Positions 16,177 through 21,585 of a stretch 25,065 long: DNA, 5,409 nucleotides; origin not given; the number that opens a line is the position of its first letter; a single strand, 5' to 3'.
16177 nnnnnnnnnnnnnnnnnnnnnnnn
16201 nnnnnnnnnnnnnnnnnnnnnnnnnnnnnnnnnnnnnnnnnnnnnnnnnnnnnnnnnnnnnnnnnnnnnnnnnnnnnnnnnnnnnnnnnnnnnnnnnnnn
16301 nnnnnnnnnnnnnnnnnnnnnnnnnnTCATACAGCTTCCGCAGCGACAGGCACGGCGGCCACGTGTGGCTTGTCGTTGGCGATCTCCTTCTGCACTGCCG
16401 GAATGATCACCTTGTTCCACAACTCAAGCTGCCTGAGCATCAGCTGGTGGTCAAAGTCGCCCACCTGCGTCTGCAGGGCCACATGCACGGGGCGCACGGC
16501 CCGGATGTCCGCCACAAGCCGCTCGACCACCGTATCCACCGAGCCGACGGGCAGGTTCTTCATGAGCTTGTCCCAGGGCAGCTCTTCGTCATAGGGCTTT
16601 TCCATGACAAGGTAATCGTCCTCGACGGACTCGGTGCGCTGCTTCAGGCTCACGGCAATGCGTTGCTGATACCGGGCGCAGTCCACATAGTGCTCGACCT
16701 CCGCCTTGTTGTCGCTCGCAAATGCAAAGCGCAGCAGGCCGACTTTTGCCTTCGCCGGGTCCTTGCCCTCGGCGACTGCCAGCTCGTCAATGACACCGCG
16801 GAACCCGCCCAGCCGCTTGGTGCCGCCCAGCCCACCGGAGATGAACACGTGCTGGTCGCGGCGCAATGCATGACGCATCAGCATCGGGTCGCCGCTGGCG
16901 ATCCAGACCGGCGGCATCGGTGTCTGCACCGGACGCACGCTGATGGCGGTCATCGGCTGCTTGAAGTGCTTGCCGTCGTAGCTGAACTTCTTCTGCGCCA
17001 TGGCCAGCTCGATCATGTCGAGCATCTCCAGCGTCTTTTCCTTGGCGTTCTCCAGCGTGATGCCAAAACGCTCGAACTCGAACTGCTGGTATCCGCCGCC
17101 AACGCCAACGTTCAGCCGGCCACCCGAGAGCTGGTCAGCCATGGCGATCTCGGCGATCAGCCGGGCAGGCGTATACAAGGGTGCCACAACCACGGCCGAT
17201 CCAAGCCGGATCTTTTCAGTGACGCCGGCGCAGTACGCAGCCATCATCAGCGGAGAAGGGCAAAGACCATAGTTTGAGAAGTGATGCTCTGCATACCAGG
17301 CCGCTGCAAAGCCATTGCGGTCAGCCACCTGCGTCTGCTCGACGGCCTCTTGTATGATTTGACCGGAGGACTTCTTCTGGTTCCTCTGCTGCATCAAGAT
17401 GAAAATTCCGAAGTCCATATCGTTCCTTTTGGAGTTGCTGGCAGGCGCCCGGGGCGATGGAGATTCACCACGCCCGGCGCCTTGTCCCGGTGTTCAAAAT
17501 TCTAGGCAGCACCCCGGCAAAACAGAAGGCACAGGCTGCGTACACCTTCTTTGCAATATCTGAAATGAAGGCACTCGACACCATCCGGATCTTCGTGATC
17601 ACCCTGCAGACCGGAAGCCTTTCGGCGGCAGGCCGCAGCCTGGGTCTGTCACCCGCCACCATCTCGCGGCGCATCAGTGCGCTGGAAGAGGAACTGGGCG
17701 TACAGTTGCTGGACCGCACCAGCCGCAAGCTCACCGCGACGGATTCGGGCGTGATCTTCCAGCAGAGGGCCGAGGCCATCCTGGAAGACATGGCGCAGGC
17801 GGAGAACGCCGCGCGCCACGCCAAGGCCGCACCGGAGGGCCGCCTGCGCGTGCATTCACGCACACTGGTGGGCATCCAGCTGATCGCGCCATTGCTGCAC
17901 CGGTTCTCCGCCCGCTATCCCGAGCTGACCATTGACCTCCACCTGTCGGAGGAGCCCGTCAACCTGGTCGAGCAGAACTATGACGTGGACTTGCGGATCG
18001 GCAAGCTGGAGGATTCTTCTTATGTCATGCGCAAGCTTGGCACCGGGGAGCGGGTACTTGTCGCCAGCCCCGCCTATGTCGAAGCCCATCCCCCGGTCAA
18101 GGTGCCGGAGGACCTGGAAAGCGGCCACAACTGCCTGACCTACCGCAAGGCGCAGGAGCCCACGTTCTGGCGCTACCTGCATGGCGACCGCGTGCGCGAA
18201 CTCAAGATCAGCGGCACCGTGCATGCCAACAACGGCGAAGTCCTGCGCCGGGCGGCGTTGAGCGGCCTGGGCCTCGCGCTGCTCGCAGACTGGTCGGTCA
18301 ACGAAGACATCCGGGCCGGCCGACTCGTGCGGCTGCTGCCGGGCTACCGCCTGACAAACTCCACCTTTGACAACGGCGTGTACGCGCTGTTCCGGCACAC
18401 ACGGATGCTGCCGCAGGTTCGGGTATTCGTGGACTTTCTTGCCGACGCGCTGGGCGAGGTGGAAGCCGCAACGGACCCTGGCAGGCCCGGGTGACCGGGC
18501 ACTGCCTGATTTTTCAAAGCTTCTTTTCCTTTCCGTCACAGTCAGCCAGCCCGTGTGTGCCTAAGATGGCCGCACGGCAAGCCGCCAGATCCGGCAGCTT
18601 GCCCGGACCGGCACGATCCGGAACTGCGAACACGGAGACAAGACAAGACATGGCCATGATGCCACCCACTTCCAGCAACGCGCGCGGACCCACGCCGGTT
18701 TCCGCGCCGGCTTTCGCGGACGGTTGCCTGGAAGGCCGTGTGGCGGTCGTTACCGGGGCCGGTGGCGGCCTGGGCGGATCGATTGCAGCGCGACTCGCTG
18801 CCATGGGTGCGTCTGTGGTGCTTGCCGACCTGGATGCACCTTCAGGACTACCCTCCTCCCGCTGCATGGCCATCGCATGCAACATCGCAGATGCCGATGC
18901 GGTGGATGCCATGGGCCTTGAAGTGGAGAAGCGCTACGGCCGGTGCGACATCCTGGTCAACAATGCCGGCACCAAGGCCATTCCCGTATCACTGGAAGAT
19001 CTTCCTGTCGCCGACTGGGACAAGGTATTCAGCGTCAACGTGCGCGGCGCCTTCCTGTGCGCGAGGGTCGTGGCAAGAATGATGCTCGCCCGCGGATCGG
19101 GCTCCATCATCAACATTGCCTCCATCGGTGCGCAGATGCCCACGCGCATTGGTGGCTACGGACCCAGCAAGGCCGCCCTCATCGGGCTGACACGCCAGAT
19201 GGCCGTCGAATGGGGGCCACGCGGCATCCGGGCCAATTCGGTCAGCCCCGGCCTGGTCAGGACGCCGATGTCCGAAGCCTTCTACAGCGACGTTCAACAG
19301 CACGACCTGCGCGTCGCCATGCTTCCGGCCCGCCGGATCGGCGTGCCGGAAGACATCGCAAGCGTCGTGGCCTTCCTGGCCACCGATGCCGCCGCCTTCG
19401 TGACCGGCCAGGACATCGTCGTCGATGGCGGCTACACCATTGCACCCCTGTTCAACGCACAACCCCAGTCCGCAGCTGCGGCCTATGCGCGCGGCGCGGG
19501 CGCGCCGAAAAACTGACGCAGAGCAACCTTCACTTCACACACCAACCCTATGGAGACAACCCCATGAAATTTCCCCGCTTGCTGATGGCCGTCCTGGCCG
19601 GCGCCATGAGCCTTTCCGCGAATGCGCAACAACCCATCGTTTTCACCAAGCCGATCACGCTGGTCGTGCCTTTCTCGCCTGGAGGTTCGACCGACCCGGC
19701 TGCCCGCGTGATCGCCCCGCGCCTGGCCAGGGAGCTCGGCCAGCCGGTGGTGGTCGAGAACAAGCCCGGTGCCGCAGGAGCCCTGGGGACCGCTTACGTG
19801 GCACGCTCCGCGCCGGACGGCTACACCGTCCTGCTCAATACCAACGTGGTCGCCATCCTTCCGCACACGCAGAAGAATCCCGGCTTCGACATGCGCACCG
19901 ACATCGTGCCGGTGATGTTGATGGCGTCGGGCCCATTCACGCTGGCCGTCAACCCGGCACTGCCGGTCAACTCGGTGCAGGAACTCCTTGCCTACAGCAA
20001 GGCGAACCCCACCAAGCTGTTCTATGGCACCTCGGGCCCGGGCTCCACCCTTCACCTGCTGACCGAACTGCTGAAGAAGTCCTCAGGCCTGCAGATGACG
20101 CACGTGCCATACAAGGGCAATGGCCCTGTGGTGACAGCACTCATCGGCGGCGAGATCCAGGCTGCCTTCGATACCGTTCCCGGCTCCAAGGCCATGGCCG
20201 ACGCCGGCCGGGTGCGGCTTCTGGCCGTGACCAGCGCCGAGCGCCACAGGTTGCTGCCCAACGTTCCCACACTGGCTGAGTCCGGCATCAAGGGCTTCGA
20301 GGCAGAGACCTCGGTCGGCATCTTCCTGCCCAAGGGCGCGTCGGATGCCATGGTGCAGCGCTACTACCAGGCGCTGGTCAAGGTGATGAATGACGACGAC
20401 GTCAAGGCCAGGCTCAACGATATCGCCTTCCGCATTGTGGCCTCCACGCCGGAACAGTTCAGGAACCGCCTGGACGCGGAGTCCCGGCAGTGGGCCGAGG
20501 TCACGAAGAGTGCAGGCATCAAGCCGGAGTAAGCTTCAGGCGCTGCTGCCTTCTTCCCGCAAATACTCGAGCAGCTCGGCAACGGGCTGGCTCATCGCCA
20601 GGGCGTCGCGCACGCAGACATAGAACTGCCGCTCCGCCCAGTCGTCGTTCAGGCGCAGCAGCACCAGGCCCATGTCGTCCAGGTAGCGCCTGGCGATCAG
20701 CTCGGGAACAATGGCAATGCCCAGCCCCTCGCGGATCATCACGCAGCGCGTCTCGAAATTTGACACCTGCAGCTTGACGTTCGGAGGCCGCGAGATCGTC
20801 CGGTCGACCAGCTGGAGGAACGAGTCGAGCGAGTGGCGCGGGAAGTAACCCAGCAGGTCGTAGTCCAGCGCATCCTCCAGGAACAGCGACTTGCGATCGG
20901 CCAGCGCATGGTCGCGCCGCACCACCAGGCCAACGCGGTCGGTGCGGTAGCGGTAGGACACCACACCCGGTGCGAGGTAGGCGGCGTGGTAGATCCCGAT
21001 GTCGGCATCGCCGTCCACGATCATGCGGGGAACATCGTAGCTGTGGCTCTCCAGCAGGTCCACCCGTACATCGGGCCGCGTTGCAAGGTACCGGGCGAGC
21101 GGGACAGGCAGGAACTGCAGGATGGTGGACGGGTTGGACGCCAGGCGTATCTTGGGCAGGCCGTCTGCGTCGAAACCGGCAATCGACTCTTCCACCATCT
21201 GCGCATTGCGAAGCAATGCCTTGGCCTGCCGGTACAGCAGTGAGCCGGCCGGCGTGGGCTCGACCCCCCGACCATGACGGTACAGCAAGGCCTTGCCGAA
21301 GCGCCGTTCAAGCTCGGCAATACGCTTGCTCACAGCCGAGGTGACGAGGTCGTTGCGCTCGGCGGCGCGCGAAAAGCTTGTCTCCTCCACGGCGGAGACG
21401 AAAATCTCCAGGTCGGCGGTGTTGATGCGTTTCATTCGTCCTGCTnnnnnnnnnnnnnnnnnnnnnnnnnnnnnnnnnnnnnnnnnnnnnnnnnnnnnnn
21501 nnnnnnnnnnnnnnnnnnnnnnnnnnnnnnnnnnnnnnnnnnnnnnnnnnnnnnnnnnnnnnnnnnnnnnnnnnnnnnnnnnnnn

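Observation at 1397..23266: Uncharacterised ~22 kb multi-operon CoA-dependent catabolic supercluster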

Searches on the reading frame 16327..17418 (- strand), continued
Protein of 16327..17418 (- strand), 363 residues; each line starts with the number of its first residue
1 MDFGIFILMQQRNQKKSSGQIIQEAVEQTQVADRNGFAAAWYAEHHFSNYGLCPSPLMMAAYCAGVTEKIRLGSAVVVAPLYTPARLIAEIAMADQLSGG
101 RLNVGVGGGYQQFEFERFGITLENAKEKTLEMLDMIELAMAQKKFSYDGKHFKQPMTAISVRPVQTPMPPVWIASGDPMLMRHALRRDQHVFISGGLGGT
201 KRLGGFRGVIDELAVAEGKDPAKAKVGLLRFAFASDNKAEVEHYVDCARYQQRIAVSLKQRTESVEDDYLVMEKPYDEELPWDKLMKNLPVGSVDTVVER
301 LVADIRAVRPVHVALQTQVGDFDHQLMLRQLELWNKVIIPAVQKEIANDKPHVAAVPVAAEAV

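Call 54: get_annotated_region(hit=H25, flank=9000)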
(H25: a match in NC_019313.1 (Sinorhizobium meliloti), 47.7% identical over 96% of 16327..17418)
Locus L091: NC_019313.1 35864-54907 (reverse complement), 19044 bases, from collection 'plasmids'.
description: Sinorhizobium meliloti plasmid pHRC017, complete sequence
organism: Sinorhizobium meliloti (NCBI taxid 382)
taxonomy: Bacteria; Pseudomonadota; Alphaproteobacteria; Hyphomicrobiales; Rhizobiaceae; Sinorhizobium; Sinorhizobium meliloti
host: -; source: Medicago sativa ssp. falcata,root nodules; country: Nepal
typing (MOB-suite, as given by PLSDB): conjugative; replicon rep_cluster_492,rep_cluster_946; relaxase MOBP; mating-pair formation MPF_T
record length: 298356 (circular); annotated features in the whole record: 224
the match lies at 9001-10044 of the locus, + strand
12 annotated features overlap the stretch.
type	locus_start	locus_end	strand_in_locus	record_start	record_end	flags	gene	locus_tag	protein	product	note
CDS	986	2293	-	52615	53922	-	ltrA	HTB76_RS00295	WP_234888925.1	group II intron reverse transcriptase/maturase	GO:0000373 - Group II intron splicing [Evidence IEA]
CDS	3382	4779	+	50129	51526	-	-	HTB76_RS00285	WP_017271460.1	IS1182 family transposase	-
CDS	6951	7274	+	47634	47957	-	trxA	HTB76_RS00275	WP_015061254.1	thioredoxin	-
CDS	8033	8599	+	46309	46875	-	-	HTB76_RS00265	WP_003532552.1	nuclear transport factor 2 family protein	-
CDS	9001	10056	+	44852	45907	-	-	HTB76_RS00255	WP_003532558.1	LLM class flavin-dependent oxidoreductase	-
CDS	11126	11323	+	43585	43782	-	thiS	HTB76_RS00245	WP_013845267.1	sulfur carrier protein ThiS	GO:0009228 - thiamine biosynthetic process [Evidence IEA]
CDS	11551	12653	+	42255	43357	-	-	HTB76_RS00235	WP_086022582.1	IS3 family transposase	-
CDS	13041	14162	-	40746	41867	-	-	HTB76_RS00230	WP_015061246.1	IS110 family transposase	-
CDS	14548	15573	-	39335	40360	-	-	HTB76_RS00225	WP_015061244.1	IS110 family transposase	-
CDS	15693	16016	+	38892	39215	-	-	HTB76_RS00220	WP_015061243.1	hypothetical protein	-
CDS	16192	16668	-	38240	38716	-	-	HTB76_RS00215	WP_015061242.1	Lrp/AsnC ligand binding domain-containing protein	-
CDS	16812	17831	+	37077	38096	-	-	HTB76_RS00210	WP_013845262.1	1-aminocyclopropane-1-carboxylate deaminase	GO:0042217 - 1-aminocyclopropane-1-carboxylate catabolic process [Evidence IEA]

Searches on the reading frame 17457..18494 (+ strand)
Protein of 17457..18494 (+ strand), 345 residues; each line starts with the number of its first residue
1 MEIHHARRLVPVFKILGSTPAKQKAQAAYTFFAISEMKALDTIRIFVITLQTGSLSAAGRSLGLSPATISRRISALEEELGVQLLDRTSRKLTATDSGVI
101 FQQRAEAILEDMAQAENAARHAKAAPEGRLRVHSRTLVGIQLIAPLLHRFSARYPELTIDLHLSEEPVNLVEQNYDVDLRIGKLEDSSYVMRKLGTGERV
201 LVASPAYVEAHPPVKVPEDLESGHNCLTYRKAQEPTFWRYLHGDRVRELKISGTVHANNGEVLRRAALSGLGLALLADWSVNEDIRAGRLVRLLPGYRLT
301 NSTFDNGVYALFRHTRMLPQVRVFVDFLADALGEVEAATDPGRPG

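Call 6: search_protein_families(library=pfam, proteins=[window:17457-18494:+], max_evalue=0.001)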
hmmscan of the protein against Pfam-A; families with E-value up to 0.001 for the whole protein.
window:17457-18494:+ (345 aa): 3 families
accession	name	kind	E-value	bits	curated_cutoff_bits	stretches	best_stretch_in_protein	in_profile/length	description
PF03466.25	LysR_substrate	-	6.5e-36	124.1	28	1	125-332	3-208/209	LysR substrate binding domain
PF00126.33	HTH_1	-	1.2e-18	67.2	26.6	1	40-98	1-59/60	Bacterial regulatory helix-turn-helix protein, lysR family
PF13556.12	HTH_30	-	0.0004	20.6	27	1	42-89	4-49/59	PucR C-terminal helix-turn-helix domain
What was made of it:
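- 17565..18494 (+): Core: LysR-type regulator 1 (309 aa). Pfam HTH_1 and LysR_substrate (call 6).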

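Call 11: search_protein_families(library=ncbifam, proteins=[window:17565-18494:+], max_evalue=0.00001)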
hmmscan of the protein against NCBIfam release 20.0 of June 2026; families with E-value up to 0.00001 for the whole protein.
window:17565-18494:+ (309 aa): 48 families (the best 25 are shown)
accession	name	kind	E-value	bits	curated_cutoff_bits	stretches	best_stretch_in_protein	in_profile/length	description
NF040888.1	trans_reg_YafC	equivalog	1.2e-70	237.7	470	1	4-295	5-292/293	DNA-binding transcriptional regulator YafC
NF007315.1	PRK09801.1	equivalog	2.1e-48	164.9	398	1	7-294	11-294/301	L-tartrate utilization transcriptional activator TtdR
NF011573.0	PRK14997.1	equivalog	9.3e-38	130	380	1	4-295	6-296/303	LysR family transcriptional regulator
NF008352.0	PRK11139.1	subfamily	7.6e-37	127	288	1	3-298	7-294/305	transcriptional regulator GcvA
NF007917.1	PRK10632.1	equivalog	3.8e-31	108.3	425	1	1-299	1-295/303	HTH-type transcriptional activator AaeR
NF007491.0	PRK10086.1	equivalog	8.5e-27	93.8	316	1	4-295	19-308/313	DNA-binding transcriptional regulator DsdC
NF040786.1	LysR_Sec_metab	equivalog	2.6e-24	85.8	250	1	4-255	3-260/298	selenium metabolism-associated LysR family transcriptional regulator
TIGR03418.1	chol_sulf_TF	equivalog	1.5e-23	83.2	324.8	1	3-294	2-290/291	choline sulfate utilization transcriptional regulator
NF040889.1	trans_reg_YeiE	equivalog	1.2e-22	80.5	480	1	4-257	5-254/288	DNA-binding transcriptional regulator YeiE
NF008416.0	PRK11242.1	equivalog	5.9e-22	78.3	277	1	6-141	5-141/300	transcriptional regulator CynR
NF008095.0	PRK10837.1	subfamily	2.8e-20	72.7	281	1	4-257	5-254/290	LysR family transcriptional regulator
TIGR02036.1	dsdC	equivalog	1.2e-19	70.5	352.4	1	6-293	12-298/302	DNA-binding transcriptional regulator DsdC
TIGR03339.1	phn_lysR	subfamily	1.4e-19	70.4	341.1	1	8-247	3-240/279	aminoethylphosphonate catabolism associated LysR family transcriptional regulator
NF047520.1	trans_act_CidR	equivalog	1.9e-19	70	415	1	7-139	6-136/292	cidABC operon transcriptional activator CidR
NF045990.1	TransRegCbbRRhodb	equivalog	2e-19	69.8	450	1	4-257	8-264/304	LysR family regulator CbbR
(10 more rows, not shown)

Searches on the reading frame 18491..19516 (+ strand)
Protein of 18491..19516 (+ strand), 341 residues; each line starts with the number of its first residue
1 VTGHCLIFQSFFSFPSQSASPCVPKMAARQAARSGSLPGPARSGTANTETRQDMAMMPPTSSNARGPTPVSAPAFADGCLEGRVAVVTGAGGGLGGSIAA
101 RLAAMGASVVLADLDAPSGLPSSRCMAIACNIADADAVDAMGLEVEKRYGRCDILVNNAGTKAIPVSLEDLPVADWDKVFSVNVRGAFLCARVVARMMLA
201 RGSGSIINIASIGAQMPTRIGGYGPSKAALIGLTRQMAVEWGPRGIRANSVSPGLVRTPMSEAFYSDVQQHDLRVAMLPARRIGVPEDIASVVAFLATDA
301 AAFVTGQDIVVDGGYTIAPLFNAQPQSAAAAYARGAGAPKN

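Call 6: search_protein_families(library=pfam, proteins=[window:18491-19516:+], max_evalue=0.001)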
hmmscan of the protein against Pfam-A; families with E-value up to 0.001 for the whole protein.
window:18491-19516:+ (341 aa): 3 families
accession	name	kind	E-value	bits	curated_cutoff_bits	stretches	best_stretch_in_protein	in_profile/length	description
PF13561.12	adh_short_C2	-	2.2e-61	207.9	27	1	89-316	1-236/236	Enoyl-(Acyl carrier protein) reductase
PF00106.31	adh_short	-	1.1e-46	159.2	26.6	1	83-266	1-192/195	short chain dehydrogenase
PF23441.1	SDR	-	0.00018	21.4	27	1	125-315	63-255/258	SDR-like rossmann domain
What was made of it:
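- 18740..19516 (+): Core: classical SDR 2 (258 aa; alternative start at 18650). Pfam adh_short_C2, 208 bits (call 6).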

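Call 11: search_protein_families(library=ncbifam, proteins=[window:18650-19516:+], max_evalue=0.00001)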
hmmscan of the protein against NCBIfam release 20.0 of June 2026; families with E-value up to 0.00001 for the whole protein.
window:18650-19516:+ (288 aa): 227 families (the best 25 are shown)
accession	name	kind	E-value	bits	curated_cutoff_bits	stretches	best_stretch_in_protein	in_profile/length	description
NF005559.1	PRK07231.1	subfamily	3.3e-69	233.1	215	1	27-263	2-248/249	glucose 1-dehydrogenase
NF005309.0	PRK06841.1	subfamily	6e-61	206.2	286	1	27-264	13-254/255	GolD/DthD family dehydrogenase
NF004198.0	PRK05653.1-3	equivalog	1.6e-58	198.1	296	1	27-263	5-247/248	3-oxoacyl-ACP reductase FabG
NF004791.0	PRK06138.1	equivalog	8.1e-58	195.7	312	1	27-265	3-252/252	SDR family oxidoreductase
NF009466.0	PRK12826.1-2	subfamily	2.9e-56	190.7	222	1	29-263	3-245/248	3-oxoacyl-ACP reductase FabG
NF052558.1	MBtsdlDhBudC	equivalog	3.6e-56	190.5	270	1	28-272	2-248/250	meso-2,3-butanediol dehydrogenase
NF006070.0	PRK08213.1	subfamily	4.3e-55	187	279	1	27-264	10-258/259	gluconate 5-dehydrogenase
NF004818.0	PRK06172.1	equivalog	4.4e-55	186.7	336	1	27-263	5-251/253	SDR family oxidoreductase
NF005067.0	PRK06484.1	equivalog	2.3e-53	181.5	713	1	28-265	8-254/524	short chain dehydrogenase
NF005446.0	PRK07035.1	equivalog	6.8e-53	179.5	373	1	27-264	9-255/255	SDR family oxidoreductase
NF005007.0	PRK06398.1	equivalog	4.8e-52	176.7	341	1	27-264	5-247/259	aldose dehydrogenase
TIGR01830.1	3oxo_ACP_reduc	equivalog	5.3e-52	176.9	297.75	1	32-261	1-237/239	3-oxoacyl-[acyl-carrier-protein] reductase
NF047923.1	pyridox_DH_SDR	equivalog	2.1e-51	174.8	325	1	28-263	2-241/243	pyridoxal 4-dehydrogenase, SDR-type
NF053701.1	CsHdxCHCADhChcB2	equivalog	1.8e-50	171.7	350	1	27-263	1-243/245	cis-4-hydroxycyclohexanecarboxylate dehydrogenase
NF009093.0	PRK12429.1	subfamily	2.6e-50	171.1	258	1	27-264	3-258/259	3-hydroxybutyrate dehydrogenase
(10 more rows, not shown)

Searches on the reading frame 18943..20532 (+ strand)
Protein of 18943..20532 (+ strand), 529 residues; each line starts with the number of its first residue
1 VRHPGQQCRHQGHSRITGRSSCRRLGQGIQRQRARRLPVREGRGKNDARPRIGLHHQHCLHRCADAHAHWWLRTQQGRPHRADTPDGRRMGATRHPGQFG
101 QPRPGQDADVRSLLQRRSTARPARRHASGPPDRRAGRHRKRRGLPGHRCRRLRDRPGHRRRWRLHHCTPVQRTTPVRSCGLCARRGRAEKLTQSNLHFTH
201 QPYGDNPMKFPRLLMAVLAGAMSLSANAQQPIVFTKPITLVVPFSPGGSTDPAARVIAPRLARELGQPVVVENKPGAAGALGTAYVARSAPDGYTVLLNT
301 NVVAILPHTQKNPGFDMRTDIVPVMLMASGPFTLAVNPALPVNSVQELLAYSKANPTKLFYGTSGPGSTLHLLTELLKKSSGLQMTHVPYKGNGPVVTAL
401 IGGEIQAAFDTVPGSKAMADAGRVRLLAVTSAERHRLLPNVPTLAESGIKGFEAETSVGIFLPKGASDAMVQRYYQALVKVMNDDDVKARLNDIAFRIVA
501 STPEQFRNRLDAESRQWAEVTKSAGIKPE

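Call 6: search_protein_families(library=pfam, proteins=[window:18943-20532:+], max_evalue=0.001)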
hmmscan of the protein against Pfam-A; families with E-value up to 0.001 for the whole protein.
window:18943-20532:+ (529 aa): 1 family
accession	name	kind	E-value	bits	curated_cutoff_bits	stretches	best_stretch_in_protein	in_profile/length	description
PF03401.19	TctC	-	3.4e-70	237.1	27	1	254-524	2-272/274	Tripartite tricarboxylate transporter family receptor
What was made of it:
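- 19564..20532 (+): Core: Bug/TctC periplasmic receptor (322 aa). Pfam TctC, 237 bits (call 6).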

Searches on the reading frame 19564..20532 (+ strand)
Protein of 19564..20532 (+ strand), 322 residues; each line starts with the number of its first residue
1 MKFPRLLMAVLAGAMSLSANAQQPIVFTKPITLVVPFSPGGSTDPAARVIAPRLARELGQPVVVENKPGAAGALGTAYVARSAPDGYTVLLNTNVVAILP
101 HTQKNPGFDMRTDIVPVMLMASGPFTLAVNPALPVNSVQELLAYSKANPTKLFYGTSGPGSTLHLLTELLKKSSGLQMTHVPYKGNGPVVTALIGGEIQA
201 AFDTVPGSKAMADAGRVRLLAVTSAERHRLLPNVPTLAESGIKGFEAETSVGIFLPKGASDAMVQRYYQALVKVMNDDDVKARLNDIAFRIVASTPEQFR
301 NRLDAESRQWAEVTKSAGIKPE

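Call 11: search_protein_families(library=ncbifam, proteins=[window:19564-20532:+], max_evalue=0.00001)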
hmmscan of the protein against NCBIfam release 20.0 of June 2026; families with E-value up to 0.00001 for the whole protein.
window:19564-20532:+ (322 aa): 0 families

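Call 40: search_solved_structures(query=window:19564-20532:+, max_evalue=1e-10)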
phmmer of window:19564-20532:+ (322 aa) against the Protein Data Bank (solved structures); distinct sequences matched with E-value up to 1e-10: 11.
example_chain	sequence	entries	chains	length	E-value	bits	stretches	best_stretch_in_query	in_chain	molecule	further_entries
5oei_A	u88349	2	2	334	8.6e-63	215.4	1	28-321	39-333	Uncharacterized protein family UPF0065:Tat pathway signal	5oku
2qpq_A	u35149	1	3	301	5.7e-60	206.1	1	28-320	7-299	protein Bug27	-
2dvz_A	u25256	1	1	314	7.5e-58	199.2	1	28-320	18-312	Putative exported protein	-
7ndr_A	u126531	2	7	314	5.9e-56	192.9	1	28-320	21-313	Tripartite tricarboxylate transporter substrate binding protein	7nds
2f5x_A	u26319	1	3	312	1.6e-55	191.5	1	29-320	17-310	BugD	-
8hka_A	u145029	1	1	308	6.4e-53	183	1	30-320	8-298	Periplasmic terephthalate binding protein (TBP)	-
8hk9_D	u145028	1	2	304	7.4e-53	182.8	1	31-320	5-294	Periplasmic terephthalate binding protein (TBP)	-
8hkb_A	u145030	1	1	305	4.7e-52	180.1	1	30-320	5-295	Periplasmic terephthalate binding protein (TBP)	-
6hke_A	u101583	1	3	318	3.2e-41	144.6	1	29-298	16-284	Possible TctC subunit of the Tripartite Tricarboxylate Transport(TTT) Family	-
4x9t_A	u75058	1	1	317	2.5e-34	121.9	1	15-284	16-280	Uncharacterized protein UPF0065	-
25hk_A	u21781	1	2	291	5e-30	107.8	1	28-284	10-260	Tripartite tricarboxylate transporter substrate binding protein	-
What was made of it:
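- Tried and rejected: Solved relatives all score 180-215 bits, which does not discriminate (call 40).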

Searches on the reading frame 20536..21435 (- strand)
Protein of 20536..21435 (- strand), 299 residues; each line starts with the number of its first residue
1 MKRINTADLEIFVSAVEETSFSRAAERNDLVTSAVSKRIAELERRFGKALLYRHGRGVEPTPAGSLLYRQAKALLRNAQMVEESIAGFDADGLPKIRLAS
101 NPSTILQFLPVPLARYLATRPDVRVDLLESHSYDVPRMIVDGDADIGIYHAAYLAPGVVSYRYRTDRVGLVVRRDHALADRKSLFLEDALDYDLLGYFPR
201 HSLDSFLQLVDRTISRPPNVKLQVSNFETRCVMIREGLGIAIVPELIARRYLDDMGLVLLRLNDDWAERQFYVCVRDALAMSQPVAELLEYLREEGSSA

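Call 7: search_protein_families(library=pfam, proteins=[window:20536-21435:-], max_evalue=0.001)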
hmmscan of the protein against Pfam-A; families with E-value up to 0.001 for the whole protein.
window:20536-21435:- (299 aa): 2 families
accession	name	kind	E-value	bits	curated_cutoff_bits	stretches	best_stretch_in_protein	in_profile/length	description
PF03466.25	LysR_substrate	-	1.5e-36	126.2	28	1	95-295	7-207/209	LysR substrate binding domain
PF00126.33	HTH_1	-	1.7e-19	69.9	26.6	1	8-64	3-59/60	Bacterial regulatory helix-turn-helix protein, lysR family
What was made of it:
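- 20536..21435 (-): Module C: LysR-type regulator 2 (299 aa). Pfam HTH_1 and LysR_substrate (call 7).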

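Call 11: search_protein_families(library=ncbifam, proteins=[window:20536-21435:-], max_evalue=0.00001)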
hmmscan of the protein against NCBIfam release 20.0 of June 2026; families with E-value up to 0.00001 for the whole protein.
window:20536-21435:- (299 aa): 51 families (the best 25 are shown)
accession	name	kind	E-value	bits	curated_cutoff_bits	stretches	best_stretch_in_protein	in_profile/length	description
NF040786.1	LysR_Sec_metab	equivalog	5.4e-37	127.4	250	1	5-294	2-296/298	selenium metabolism-associated LysR family transcriptional regulator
NF047520.1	trans_act_CidR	equivalog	8.2e-25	87.6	415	1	8-294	5-290/292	cidABC operon transcriptional activator CidR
NF052633.1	LysR_TF_PsrA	exception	4.9e-24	84.8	540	1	5-289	6-289/297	L-proline-binding transcription factor PsrA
NF007439.0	PRK09986.1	equivalog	7.1e-24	84.7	290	1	2-249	5-255/296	LysR family transcriptional regulator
NF008416.0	PRK11242.1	equivalog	5e-22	78.6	277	1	9-277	6-272/300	transcriptional regulator CynR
NF045775.1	acetoin_reg_AlsR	exception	3.8e-21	75.8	430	1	8-252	5-251/290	acetoin biosynthesis transcriptional regulator AlsR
NF040889.1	trans_reg_YeiE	equivalog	5.4e-21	75.1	480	1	4-293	3-287/288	DNA-binding transcriptional regulator YeiE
NF008410.0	PRK11233.1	equivalog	2.8e-20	72.7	309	1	5-285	2-280/305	nitrogen assimilation transcriptional regulator NAC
NF050187.1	TransRegBsrAPseudo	equivalog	5.6e-20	71.7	480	1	2-262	6-265/298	LysR family transcriptional regulator BsrA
TIGR02424.1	TF_pcaQ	equivalog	8.9e-20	70.8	303.8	1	3-294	2-296/300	pca operon transcription factor PcaQ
NF008095.0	PRK10837.1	subfamily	1.3e-19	70.5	281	1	3-294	2-288/290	LysR family transcriptional regulator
NF058504.1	TransRegCcpCBac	equivalog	7.7e-19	68.2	400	1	6-273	3-265/287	transcriptional regulator CcpC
NF040888.1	trans_reg_YafC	equivalog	1.3e-18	66.9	470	1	5-133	4-132/293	DNA-binding transcriptional regulator YafC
NF008352.0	PRK11139.1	subfamily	4.3e-18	65.4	288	1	9-295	11-291/305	transcriptional regulator GcvA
NF053705.1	TransRegGltCGpos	equivalog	2.5e-17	63.1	350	1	8-249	5-247/300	glutamate biosynthesis transcriptional regulator GltC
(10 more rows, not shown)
